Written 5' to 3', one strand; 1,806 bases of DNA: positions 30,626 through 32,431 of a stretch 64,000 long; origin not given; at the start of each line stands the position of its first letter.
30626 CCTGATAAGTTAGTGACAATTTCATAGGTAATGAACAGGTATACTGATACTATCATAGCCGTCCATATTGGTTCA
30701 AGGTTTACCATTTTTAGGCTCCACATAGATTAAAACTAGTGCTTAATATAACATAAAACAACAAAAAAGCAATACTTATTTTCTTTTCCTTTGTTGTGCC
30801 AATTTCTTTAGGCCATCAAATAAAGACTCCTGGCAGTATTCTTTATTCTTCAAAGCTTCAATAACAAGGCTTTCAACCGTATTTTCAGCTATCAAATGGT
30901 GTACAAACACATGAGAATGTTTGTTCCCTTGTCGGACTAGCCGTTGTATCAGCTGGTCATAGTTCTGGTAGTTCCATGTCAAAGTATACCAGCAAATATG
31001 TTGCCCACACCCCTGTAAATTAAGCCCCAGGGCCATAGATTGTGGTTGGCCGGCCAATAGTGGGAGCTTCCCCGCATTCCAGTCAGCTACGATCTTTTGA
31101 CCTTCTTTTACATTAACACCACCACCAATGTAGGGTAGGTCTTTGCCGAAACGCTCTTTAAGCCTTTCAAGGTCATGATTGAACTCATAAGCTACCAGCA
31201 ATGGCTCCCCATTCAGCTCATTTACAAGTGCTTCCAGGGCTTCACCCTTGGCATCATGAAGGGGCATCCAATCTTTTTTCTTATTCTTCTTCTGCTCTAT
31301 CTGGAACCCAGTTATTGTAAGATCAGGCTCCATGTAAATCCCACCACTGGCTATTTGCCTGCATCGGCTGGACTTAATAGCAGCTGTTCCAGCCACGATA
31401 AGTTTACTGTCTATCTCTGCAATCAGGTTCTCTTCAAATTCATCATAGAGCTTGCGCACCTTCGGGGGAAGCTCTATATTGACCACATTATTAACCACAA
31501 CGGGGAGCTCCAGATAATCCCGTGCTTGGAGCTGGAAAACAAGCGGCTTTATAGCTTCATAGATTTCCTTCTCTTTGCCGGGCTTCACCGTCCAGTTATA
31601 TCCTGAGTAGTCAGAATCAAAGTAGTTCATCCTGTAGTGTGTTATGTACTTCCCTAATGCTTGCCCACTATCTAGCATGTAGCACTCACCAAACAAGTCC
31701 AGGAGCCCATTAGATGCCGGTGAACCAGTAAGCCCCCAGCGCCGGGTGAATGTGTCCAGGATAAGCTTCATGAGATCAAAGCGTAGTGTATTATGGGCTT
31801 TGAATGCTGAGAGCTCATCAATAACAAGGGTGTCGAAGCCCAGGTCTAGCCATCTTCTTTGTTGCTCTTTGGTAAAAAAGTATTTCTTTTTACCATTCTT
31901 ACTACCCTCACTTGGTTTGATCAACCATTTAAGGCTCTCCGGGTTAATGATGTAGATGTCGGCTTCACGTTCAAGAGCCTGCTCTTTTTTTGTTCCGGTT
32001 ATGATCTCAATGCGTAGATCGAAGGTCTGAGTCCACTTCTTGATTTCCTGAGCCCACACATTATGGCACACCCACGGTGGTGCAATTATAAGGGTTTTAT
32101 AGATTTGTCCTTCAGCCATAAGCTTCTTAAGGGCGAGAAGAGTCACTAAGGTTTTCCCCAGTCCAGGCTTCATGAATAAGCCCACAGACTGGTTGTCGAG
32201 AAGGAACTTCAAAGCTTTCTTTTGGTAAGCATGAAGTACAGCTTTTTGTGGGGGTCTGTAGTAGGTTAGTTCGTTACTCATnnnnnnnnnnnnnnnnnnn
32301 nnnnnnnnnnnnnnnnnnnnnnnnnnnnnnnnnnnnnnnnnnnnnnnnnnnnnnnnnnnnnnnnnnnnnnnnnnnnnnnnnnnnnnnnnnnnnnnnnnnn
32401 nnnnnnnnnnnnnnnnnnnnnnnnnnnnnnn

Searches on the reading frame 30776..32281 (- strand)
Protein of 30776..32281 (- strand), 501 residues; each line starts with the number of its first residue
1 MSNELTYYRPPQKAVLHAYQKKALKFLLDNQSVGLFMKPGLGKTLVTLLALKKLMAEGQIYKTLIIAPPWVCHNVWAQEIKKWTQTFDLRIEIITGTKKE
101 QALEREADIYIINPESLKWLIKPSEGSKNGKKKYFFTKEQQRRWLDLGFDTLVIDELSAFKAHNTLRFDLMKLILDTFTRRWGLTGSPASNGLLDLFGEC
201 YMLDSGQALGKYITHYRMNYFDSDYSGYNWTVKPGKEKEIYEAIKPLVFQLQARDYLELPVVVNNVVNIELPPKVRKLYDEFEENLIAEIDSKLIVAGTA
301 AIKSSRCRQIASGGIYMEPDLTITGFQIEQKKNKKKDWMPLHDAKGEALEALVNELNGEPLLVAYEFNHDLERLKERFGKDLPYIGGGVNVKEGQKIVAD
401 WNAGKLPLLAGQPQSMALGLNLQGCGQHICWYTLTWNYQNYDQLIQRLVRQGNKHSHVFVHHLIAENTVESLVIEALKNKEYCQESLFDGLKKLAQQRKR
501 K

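Call 12: search_protein_families(library=phrogs, proteins=[window:30776-32281:-], max_evalue=0.00001)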
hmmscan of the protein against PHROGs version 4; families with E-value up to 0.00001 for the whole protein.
window:30776-32281:- (501 aa): 8 families
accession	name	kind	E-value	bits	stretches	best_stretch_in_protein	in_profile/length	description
phrog_62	-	DNA, RNA and nucleotide metabolism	8.5e-134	448.9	1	9-494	690-1139/1881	DNA helicase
phrog_11354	-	unknown function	1.3e-24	87.2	1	393-493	11-110/116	-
phrog_16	-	DNA, RNA and nucleotide metabolism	6.3e-20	72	1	6-481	263-615/986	DNA helicase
phrog_11801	-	other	2.6e-12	45.8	1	395-491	1401-1496/2269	DNA methyltransferase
phrog_1685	-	unknown function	7.7e-10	37.6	1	395-488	1457-1549/2278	-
phrog_29996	-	unknown function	4.7e-07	29.2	0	374-481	1051-1157/1189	-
phrog_23807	-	unknown function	7.8e-07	28.2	0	379-468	557-649/1053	-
phrog_24008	-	DNA, RNA and nucleotide metabolism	8.8e-06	24.8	0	373-482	848-956/1006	helicase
